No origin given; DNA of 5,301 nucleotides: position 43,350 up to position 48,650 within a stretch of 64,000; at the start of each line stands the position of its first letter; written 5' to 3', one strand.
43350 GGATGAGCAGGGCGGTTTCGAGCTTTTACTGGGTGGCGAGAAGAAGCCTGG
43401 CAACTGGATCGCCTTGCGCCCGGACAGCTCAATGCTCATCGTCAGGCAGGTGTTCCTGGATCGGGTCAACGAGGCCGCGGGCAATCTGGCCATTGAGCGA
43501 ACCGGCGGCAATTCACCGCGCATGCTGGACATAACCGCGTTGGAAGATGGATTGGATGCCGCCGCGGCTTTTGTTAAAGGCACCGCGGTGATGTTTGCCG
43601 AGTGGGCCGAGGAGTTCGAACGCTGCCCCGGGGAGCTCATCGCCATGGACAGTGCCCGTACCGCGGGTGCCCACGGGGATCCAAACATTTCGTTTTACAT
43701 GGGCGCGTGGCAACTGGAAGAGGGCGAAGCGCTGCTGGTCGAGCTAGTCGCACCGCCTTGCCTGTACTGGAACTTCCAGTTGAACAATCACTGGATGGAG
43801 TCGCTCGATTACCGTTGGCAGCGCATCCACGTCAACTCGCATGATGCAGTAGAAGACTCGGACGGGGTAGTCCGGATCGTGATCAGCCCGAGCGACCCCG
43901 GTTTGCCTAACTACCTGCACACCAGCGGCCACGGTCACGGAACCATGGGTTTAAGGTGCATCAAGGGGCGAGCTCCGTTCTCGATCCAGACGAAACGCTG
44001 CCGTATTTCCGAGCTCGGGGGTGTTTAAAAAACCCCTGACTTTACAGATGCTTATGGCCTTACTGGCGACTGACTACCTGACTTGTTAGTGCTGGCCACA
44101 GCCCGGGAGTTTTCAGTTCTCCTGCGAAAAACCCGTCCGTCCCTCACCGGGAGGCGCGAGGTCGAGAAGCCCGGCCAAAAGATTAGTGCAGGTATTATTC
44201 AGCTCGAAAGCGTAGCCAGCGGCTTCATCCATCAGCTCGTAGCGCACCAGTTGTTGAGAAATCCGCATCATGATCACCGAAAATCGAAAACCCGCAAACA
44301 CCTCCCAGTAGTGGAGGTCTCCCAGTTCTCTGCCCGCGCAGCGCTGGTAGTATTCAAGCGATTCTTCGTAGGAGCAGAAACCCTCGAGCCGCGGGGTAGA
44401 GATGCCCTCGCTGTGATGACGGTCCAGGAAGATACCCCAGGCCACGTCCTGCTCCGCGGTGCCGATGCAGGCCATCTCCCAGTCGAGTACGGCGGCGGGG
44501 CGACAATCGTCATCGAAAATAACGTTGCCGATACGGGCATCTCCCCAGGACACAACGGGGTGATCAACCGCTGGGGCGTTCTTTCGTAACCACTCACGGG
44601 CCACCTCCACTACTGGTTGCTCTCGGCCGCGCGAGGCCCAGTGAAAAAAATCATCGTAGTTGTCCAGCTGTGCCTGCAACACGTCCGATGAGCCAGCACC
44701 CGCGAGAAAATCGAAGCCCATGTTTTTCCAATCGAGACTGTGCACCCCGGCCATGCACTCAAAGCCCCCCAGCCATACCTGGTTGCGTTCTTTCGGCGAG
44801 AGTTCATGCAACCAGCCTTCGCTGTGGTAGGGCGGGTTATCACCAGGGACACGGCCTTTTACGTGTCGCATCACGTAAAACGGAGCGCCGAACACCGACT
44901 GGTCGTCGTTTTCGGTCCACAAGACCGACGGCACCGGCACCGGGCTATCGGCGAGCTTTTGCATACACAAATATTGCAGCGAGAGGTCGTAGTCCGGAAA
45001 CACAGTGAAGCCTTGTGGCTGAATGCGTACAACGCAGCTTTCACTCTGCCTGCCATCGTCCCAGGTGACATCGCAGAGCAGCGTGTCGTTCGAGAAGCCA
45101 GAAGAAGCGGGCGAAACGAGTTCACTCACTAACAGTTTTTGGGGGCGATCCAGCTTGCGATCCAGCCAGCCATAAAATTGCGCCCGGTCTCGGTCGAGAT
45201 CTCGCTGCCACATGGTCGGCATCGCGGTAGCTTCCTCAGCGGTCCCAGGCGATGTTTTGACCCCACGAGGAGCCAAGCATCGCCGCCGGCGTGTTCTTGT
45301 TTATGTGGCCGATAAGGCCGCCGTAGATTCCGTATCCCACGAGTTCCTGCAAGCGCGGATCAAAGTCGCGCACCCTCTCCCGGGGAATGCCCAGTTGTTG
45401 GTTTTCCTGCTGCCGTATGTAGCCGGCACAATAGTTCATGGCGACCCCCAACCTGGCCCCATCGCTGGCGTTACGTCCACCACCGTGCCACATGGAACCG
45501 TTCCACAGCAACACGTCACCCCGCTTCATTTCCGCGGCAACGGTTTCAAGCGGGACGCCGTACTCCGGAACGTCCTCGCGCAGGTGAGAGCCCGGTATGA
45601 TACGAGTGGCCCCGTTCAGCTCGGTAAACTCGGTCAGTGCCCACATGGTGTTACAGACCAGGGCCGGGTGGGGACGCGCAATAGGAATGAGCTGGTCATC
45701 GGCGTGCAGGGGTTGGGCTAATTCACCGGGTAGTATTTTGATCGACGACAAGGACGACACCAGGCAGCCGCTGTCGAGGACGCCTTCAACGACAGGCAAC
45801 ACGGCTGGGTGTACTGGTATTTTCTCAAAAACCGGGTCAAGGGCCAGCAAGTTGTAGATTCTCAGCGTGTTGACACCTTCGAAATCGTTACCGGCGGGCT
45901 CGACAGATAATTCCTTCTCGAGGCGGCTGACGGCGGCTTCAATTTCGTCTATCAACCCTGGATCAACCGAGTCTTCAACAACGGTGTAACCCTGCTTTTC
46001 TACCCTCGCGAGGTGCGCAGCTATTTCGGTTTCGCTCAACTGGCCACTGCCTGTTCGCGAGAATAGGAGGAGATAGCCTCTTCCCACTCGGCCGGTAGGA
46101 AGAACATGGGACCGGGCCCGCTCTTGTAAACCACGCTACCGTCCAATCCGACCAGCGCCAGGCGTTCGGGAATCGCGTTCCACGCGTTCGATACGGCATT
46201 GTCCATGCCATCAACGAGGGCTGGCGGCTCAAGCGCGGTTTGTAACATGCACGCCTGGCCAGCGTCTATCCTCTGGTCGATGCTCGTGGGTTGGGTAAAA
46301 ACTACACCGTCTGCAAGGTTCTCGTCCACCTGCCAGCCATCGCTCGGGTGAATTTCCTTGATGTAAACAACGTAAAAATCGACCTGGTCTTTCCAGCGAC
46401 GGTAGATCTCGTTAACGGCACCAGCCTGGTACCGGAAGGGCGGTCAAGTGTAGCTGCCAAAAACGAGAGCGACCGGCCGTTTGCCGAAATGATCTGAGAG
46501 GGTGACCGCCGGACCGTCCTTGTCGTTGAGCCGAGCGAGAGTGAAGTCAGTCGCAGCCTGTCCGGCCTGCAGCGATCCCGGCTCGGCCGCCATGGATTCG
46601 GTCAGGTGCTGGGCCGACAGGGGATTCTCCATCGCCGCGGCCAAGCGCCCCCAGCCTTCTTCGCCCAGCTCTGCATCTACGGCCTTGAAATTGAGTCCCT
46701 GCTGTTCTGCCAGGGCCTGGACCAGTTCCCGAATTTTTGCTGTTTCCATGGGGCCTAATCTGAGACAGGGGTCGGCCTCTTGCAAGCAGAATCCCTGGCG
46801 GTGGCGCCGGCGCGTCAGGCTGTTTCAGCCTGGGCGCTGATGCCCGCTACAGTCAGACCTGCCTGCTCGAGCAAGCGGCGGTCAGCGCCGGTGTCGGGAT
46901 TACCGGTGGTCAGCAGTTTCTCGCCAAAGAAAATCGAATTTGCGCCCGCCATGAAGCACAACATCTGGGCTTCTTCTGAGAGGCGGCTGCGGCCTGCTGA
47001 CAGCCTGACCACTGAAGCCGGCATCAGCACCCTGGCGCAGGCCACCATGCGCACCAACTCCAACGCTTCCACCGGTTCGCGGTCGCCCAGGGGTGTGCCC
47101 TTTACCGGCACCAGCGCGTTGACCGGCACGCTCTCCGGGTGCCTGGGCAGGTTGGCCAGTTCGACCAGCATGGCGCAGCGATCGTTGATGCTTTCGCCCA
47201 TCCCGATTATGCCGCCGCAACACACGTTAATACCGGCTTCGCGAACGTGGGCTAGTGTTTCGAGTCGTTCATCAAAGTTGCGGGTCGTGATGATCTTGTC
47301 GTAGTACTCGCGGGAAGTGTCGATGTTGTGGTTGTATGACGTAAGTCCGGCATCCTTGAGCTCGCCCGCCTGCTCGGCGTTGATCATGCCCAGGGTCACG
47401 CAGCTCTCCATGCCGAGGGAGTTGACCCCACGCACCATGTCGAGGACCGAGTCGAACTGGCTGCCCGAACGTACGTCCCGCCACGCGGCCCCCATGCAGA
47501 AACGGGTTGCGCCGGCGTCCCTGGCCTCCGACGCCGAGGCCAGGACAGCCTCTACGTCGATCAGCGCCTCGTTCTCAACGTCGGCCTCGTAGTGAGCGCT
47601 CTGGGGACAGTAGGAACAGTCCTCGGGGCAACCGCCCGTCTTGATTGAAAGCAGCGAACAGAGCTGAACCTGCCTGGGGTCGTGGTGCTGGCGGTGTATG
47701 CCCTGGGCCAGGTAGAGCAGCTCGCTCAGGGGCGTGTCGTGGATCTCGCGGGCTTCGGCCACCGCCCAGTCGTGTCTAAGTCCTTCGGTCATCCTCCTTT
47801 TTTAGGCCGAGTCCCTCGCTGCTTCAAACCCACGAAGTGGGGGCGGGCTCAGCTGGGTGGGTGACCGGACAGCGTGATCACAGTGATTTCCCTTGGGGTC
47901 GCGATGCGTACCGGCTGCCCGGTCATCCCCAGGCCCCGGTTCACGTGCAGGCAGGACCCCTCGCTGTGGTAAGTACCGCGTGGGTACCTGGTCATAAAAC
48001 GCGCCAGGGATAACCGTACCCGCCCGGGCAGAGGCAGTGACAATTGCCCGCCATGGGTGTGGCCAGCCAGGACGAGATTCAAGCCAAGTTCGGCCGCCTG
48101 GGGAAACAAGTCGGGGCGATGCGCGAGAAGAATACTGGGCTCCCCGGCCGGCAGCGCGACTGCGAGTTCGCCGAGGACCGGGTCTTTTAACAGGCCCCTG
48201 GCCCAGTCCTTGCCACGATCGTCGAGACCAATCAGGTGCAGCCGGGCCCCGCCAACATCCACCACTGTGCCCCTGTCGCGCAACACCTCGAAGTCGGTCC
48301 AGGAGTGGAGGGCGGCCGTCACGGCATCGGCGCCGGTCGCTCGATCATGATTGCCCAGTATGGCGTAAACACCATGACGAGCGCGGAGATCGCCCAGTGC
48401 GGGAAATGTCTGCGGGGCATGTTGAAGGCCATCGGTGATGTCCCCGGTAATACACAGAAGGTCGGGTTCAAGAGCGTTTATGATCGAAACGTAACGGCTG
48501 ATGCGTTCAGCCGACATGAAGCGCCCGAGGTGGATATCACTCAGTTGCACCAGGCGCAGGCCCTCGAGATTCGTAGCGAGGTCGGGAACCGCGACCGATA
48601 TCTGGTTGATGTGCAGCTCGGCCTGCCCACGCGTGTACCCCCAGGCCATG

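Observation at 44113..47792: Tightly overlapped reverse-strand operon bioB - DIO-like selenoprotein - PhyH dioxygenase - APH-like kinase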

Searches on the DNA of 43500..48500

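Call 9: search_rna_families(source=window, start=43500, end=48500, threshold=evalue, max_evalue=5)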
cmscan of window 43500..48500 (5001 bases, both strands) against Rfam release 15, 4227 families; matches with E-value up to 5: 1.
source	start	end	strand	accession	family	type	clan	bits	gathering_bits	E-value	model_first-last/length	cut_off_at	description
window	44895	44943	-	RF02850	Ysr276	Gene; antisense;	-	11.9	100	4.4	83-130/195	no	Yersinia sRNA 276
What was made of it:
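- On Deiodinase family (PF00837) / bacterial deiodinase-like selenoprotein: No Rfam family matches (call 9).
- No Rfam SECIS family matches (call 9).
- Tried and rejected: The only hit was a chance one at E 4.4 (call 9).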
